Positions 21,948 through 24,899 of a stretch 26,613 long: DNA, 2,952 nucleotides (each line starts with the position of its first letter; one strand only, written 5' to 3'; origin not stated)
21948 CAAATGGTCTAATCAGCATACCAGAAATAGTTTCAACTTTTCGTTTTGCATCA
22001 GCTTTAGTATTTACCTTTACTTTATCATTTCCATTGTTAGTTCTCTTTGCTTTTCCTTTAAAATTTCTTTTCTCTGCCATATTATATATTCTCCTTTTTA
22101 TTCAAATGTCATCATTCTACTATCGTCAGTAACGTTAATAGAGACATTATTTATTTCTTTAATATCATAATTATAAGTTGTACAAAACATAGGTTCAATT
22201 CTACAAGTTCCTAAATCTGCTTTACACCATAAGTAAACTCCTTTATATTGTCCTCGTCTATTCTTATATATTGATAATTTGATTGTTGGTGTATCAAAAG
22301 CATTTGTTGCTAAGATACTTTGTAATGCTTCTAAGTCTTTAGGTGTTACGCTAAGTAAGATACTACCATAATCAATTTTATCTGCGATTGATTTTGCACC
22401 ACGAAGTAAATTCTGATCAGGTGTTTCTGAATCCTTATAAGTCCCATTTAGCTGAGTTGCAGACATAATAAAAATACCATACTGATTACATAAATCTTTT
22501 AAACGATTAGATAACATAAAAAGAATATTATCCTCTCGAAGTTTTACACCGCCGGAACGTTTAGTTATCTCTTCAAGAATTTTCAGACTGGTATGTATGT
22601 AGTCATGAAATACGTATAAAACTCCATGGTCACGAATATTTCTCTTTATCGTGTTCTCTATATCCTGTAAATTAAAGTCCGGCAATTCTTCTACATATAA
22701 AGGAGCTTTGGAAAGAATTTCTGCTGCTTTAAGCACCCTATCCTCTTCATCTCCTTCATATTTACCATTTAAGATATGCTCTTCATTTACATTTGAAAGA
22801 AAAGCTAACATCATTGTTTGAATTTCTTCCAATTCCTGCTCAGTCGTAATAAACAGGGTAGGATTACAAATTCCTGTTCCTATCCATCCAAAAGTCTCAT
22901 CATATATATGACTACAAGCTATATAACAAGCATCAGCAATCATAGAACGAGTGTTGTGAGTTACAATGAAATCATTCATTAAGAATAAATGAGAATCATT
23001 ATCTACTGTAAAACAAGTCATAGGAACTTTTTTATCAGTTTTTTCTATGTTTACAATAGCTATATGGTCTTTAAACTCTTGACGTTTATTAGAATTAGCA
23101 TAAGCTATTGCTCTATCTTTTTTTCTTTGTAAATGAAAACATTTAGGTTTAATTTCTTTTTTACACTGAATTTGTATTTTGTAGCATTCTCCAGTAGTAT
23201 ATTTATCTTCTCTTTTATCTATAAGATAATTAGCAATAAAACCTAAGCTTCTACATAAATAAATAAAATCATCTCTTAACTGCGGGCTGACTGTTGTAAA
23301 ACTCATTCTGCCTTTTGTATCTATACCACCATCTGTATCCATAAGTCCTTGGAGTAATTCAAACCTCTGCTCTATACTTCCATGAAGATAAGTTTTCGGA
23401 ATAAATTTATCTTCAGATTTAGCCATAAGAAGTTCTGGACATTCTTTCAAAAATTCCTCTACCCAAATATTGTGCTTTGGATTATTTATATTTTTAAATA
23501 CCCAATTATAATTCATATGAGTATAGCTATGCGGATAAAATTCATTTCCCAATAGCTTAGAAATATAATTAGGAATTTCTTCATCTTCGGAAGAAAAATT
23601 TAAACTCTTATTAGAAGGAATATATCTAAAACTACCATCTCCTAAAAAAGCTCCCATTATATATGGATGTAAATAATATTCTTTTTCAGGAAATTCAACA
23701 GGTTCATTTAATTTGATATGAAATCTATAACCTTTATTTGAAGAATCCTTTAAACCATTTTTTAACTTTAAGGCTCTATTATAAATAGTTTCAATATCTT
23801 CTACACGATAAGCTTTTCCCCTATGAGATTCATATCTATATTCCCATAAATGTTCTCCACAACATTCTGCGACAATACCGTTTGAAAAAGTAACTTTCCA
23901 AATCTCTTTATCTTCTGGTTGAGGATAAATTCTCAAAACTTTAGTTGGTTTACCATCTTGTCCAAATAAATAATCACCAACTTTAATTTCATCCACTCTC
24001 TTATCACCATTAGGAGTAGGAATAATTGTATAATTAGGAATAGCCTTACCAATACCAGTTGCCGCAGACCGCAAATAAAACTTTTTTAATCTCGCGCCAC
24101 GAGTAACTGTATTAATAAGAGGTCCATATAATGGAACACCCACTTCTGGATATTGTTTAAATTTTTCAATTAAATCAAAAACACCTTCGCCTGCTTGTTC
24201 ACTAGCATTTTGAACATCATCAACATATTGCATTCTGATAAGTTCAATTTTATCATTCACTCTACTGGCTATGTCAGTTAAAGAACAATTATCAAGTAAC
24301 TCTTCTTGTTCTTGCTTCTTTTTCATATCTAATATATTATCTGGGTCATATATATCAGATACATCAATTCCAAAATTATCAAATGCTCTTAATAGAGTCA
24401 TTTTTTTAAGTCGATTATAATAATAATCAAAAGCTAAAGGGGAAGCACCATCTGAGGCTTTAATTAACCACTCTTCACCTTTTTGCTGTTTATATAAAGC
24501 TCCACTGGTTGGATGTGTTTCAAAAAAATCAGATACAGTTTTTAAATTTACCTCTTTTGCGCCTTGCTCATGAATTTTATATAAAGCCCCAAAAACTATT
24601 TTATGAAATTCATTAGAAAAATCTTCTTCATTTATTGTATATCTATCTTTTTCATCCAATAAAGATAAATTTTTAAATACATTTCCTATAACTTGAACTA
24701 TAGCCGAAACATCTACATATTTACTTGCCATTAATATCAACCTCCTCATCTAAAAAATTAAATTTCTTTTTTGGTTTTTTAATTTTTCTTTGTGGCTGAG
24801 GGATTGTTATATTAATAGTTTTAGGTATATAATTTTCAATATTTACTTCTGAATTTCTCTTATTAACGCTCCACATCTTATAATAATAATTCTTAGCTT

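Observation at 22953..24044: Class-3-like intein (Ala1 ... WCT ... THN|T) with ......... endonuclease splitting the DnaB P-loop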

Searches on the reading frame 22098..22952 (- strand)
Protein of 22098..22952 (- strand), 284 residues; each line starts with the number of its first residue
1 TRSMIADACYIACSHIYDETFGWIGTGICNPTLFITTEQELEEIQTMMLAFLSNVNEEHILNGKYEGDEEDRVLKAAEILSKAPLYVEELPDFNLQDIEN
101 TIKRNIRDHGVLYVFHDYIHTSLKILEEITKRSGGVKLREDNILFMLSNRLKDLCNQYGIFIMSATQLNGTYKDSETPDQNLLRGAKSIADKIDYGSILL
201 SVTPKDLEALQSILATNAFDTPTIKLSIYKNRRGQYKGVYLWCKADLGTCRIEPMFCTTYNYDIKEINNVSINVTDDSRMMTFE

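Call 41: find_related_loci(query=window:22098-22952:-, collection=genome_contigs, flank=6000)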
Query window:22098-22952:- (284 aa) in genome_contigs; peptide patterns used: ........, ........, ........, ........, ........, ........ (x = any residue, [..] = any of these).
78 stretches matched a pattern; 13 encode a relative of the query (tblastn E <= 1e-3); 13 distinct loci.
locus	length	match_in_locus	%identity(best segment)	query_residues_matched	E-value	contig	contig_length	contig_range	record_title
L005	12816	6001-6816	75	1-272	5e-147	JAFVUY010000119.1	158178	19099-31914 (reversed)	MAG: Bacilli bacterium isolate RGIG5418 Sheep_Colon-4__c423281, whole genome shotgun sequence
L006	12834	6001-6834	74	1-278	1e-146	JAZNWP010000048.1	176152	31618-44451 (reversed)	MAG: Acutalibacteraceae bacterium isolate T1900044783_TS20190249.MAGScoT_cleanbin_000004 SGB_2585_k141_185177, whole gen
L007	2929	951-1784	73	1-278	9e-150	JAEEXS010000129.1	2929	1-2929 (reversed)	MAG: Clostridia bacterium isolate Tb.RUG.527 NODE_171449_length_2929_cov_0.487509, whole genome shotgun sequence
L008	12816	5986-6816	73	1-277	6e-142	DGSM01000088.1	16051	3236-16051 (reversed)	MAG TPA_asm: Clostridiales bacterium UBA4362 UBA4362_contig_82510, whole genome shotgun sequence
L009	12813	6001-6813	74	1-272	3e-138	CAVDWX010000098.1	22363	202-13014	Gemmiger formicilis isolate H07668-L1_cleanbin_000023 genome assembly, contig: Spades_H07668-L1_contig_982, whole genome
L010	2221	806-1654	69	1-281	3e-142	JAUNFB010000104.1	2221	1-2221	MAG: Erysipelotrichia bacterium isolate S25M_St_metabat_116 NODE_30634_length_2221_cov_3.270083, whole genome shotgun se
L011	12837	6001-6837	68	1-278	8e-133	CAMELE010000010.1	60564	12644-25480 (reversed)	MAG: uncultured Mollicutes bacterium isolate SRR11489748_bin.2_metaWRAP_v1.3_MAG genome assembly, contig: ERZ11466799.26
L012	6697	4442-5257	69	1-272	1e-129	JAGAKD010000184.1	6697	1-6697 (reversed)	MAG: Lachnospiraceae bacterium isolate RGIG8516 Water_deer_Cecum-2__c354750, whole genome shotgun sequence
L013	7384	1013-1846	66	1-277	7e-126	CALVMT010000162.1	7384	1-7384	MAG: uncultured Clostridia bacterium isolate E09__bin3 genome assembly, contig: E09__k127_3782931, whole genome shotgun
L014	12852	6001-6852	58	1-283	2e-115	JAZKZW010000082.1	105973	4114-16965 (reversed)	MAG: Eubacteriales bacterium isolate T1900045083_TC20190077.MAGScoT_cleanbin_000029 SGB_4673_k141_1043804, whole genome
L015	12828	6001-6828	64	1-275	7e-115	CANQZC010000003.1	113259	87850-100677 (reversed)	MAG: uncultured Bacilli bacterium isolate Lapin-018__bin68 genome assembly, contig: Lapin-018__NODE_115_length_113259_co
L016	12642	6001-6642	60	1-201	9e-80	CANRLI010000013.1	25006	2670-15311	MAG: uncultured Bacilli bacterium isolate Lapin-011__bin40 genome assembly, contig: Lapin-011__NODE_1915_length_25006_co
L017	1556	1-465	74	124-278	1e-81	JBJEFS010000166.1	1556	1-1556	MAG: Anaeroplasma sp. isolate LOHA11_bin.045 NODE_75275_length_1556_cov_10.123251, whole genome shotgun sequence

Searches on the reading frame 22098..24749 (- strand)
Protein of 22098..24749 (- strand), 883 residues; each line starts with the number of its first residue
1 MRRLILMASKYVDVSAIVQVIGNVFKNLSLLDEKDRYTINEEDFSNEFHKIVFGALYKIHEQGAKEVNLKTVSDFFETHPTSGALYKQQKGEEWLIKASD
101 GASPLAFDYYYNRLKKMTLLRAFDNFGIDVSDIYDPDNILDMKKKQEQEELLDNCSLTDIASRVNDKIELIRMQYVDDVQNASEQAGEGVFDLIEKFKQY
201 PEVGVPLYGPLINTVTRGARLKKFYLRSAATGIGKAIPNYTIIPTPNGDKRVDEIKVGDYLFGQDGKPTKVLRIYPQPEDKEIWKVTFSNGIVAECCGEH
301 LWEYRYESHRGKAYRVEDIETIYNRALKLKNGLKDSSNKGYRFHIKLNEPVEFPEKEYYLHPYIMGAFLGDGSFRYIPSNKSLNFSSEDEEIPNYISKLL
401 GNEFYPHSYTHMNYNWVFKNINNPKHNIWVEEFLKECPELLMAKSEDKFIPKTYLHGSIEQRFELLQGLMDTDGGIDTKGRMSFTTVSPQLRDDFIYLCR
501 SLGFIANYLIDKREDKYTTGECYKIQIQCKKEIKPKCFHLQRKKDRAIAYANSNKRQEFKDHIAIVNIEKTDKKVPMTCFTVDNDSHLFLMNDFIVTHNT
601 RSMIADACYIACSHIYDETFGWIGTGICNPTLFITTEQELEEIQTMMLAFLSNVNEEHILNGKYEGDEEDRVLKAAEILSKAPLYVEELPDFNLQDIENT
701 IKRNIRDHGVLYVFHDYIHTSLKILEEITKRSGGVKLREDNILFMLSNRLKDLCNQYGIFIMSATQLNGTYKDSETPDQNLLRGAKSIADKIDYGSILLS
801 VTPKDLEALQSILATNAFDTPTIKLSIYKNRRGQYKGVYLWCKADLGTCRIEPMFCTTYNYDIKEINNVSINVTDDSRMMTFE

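Call 5: search_protein_families(library=pfam, proteins=[window:22098-24749:-], max_evalue=0.01)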
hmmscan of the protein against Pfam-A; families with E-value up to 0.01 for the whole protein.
window:22098-24749:- (883 aa): 5 families
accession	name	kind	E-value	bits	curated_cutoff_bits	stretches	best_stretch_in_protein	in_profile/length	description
PF03796.21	DnaB_C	-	6e-13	49.2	27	1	630-841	50-245/255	DnaB-like helicase C terminal domain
PF14528.11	LAGLIDADG_3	-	2.4e-10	41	22.5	1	460-517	1-60/82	LAGLIDADG-like domain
PF00772.26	DnaB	-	1.8e-05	25.2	23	1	20-102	12-88/103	DnaB-like helicase N terminal domain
PF05204.19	Hom_end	-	8.6e-05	23.1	21.1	1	450-528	2-85/110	Homing endonuclease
PF05203.21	Hom_end_hint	-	0.00073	20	32.1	0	249-275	15-41/228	Hom_end-associated Hint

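Call 7: search_dna_similar(query=window:22098-24749:-, collection=phages, mode=protein, max_rows=40)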
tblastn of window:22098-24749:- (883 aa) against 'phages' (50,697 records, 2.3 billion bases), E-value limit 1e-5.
Records with a match: 956; places in all: 987; records where one place covers at least 80% of the query: 3.
Best place of each record, by identity: <60% 956.
By first word of the organism name: Mycobacterium 300; Salmonella 180; Vibrio 68; Staphylococcus 49; Stx2a-converting 49; Klebsiella 39; Enterococcus 33; Escherichia 29; Bacillus 22; Aeromonas 21; and 50 more.
By host as written in the record: Mycobacterium smegmatis mc2 155 230; - 122; Salmonella enterica 41; Mycobacterium smegmatis mc#155 34; Salmonella enterica subsp. enterica serovar Enteritidis 29; Salmonella enterica subsp. enterica serovar Typhimurium 27; Klebsiella pneumoniae 23; Staphylococcus sp. 20; and 209 more.
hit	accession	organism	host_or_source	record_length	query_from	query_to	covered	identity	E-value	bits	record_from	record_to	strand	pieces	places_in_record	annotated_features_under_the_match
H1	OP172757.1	Enterocloster phage CB473P3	Enterocloster bolteae DA473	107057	20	857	95%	24.4%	1e-43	178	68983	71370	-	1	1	hypothetical protein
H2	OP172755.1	Enterocloster phage CB473P1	Enterocloster bolteae DA473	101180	20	857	95%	24.4%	2e-43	177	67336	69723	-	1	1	hypothetical protein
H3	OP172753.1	Enterocloster phage CB457P1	Enterocloster bolteae DA457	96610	20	857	95%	24.3%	3e-43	177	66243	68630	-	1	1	hypothetical protein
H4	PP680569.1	Enterococcus phage VRE9_3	Enterococcus faecium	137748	5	873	57%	40.1%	2e-60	354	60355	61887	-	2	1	DnaB-like replicative helicase | hypothetical protein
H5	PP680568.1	Enterococcus phage VRE9_2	Enterococcus faecium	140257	20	873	56%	40.3%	3e-60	352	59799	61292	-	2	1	DnaB-like replicative helicase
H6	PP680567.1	Enterococcus phage VRE9_1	Enterococcus faecium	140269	20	873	56%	40.3%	3e-60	352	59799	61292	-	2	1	DnaB-like replicative helicase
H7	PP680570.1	Enterococcus phage VRE9_4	Enterococcus faecium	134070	20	873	56%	40.3%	3e-60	352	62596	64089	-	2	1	DnaB-like replicative helicase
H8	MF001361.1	Enterococcus phage EF5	Enterococcus faecalis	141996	20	873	56%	40.3%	3e-60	351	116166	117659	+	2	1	hypothetical protein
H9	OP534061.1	Enterococcus phage H1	Enterococcus faecium 374iF1 (22)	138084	20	873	56%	40.3%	5e-60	351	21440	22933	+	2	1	helicase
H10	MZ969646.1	Bacillus phage BUCT082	Bacillus subtilis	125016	2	871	61%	35.0%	4e-48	346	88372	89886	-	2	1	hypothetical protein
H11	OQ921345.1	Bacillus phage SPbetaL5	Bacillus subtilis BEST7003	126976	2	871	61%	34.8%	4e-48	345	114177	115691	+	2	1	hypothetical protein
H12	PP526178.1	Bacillus phage phi3T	Bacillus subtilis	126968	2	871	61%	34.8%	4e-48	345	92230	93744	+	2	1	record has no annotation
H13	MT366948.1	Bacillus phage Hyb3phi3Ts-SPbeta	Bacillus subtilis subsp. subtilis str. ...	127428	2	871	61%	34.8%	4e-48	345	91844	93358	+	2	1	DNA helicase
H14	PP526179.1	Bacillus phage phi3T-SPBeta hybrid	Bacillus subtilis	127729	2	871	61%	34.8%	4e-48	345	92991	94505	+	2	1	record has no annotation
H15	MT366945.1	Bacillus phage phi3Ts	Bacillus subtilis subsp. subtilis str. ...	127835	2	871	61%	34.8%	4e-48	345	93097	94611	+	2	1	DNA helicase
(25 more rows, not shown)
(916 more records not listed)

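Call 55: search_protein_families(library=ncbifam, proteins=[window:22098-24731:-], max_evalue=0.01)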
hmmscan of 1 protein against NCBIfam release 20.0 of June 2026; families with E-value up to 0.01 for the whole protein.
window:22098-24731:- (877 aa): 9 families
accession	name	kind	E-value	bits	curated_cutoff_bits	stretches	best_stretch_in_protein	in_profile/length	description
TIGR00665.1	DnaB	equivalog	2.4e-14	53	385.25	1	13-834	11-421/435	replicative DNA helicase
TIGR03600.1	phage_DnaB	exception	2.8e-11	43.1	498.65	1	624-766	225-358/421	phage replicative helicase, DnaB family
NF004384.0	PRK05748.1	equivalog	2.3e-09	36.3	525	1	633-764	243-367/452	replicative DNA helicase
NF006606.0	PRK09165.1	equivalog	5.2e-09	35.2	540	1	629-761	267-392/497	replicative DNA helicase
NF005852.0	PRK07773.1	equivalog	7.4e-07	27.8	780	1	630-713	254-337/886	replicative DNA helicase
NF006458.0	PRK08840.1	equivalog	0.00011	21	884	0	624-713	248-339/464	replicative DNA helicase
NF006306.0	PRK08506.1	equivalog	0.0024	16.6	596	0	630-762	228-352/472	replicative DNA helicase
NF005945.0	PRK08006.1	equivalog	0.0049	15.7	898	0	624-713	255-346/471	replicative DNA helicase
NF006443.0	PRK08760.1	equivalog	0.0068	14.8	741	0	640-762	276-389/476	replicative DNA helicase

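Call 67: list_cluster_members(proteins=[window:22101-24731:-, P0111, P0110])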
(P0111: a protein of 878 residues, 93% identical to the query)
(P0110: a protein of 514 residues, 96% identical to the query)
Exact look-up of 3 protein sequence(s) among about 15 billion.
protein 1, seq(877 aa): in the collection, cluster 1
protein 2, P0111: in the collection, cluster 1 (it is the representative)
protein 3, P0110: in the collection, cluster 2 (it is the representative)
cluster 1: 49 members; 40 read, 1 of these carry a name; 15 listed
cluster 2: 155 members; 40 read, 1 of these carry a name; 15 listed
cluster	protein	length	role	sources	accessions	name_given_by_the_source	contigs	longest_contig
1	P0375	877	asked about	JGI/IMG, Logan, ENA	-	replicative DNA helicase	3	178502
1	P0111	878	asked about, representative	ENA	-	-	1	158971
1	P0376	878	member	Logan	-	-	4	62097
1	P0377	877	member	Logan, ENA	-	-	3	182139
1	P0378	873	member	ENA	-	-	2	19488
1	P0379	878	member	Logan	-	-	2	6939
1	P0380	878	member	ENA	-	-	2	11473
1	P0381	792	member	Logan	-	-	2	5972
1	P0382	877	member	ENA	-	-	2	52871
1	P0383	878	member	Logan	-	-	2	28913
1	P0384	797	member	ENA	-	-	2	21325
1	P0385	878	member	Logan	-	-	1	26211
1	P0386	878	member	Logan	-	-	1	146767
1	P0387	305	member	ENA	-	-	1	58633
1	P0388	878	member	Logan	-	-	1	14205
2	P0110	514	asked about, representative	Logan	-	-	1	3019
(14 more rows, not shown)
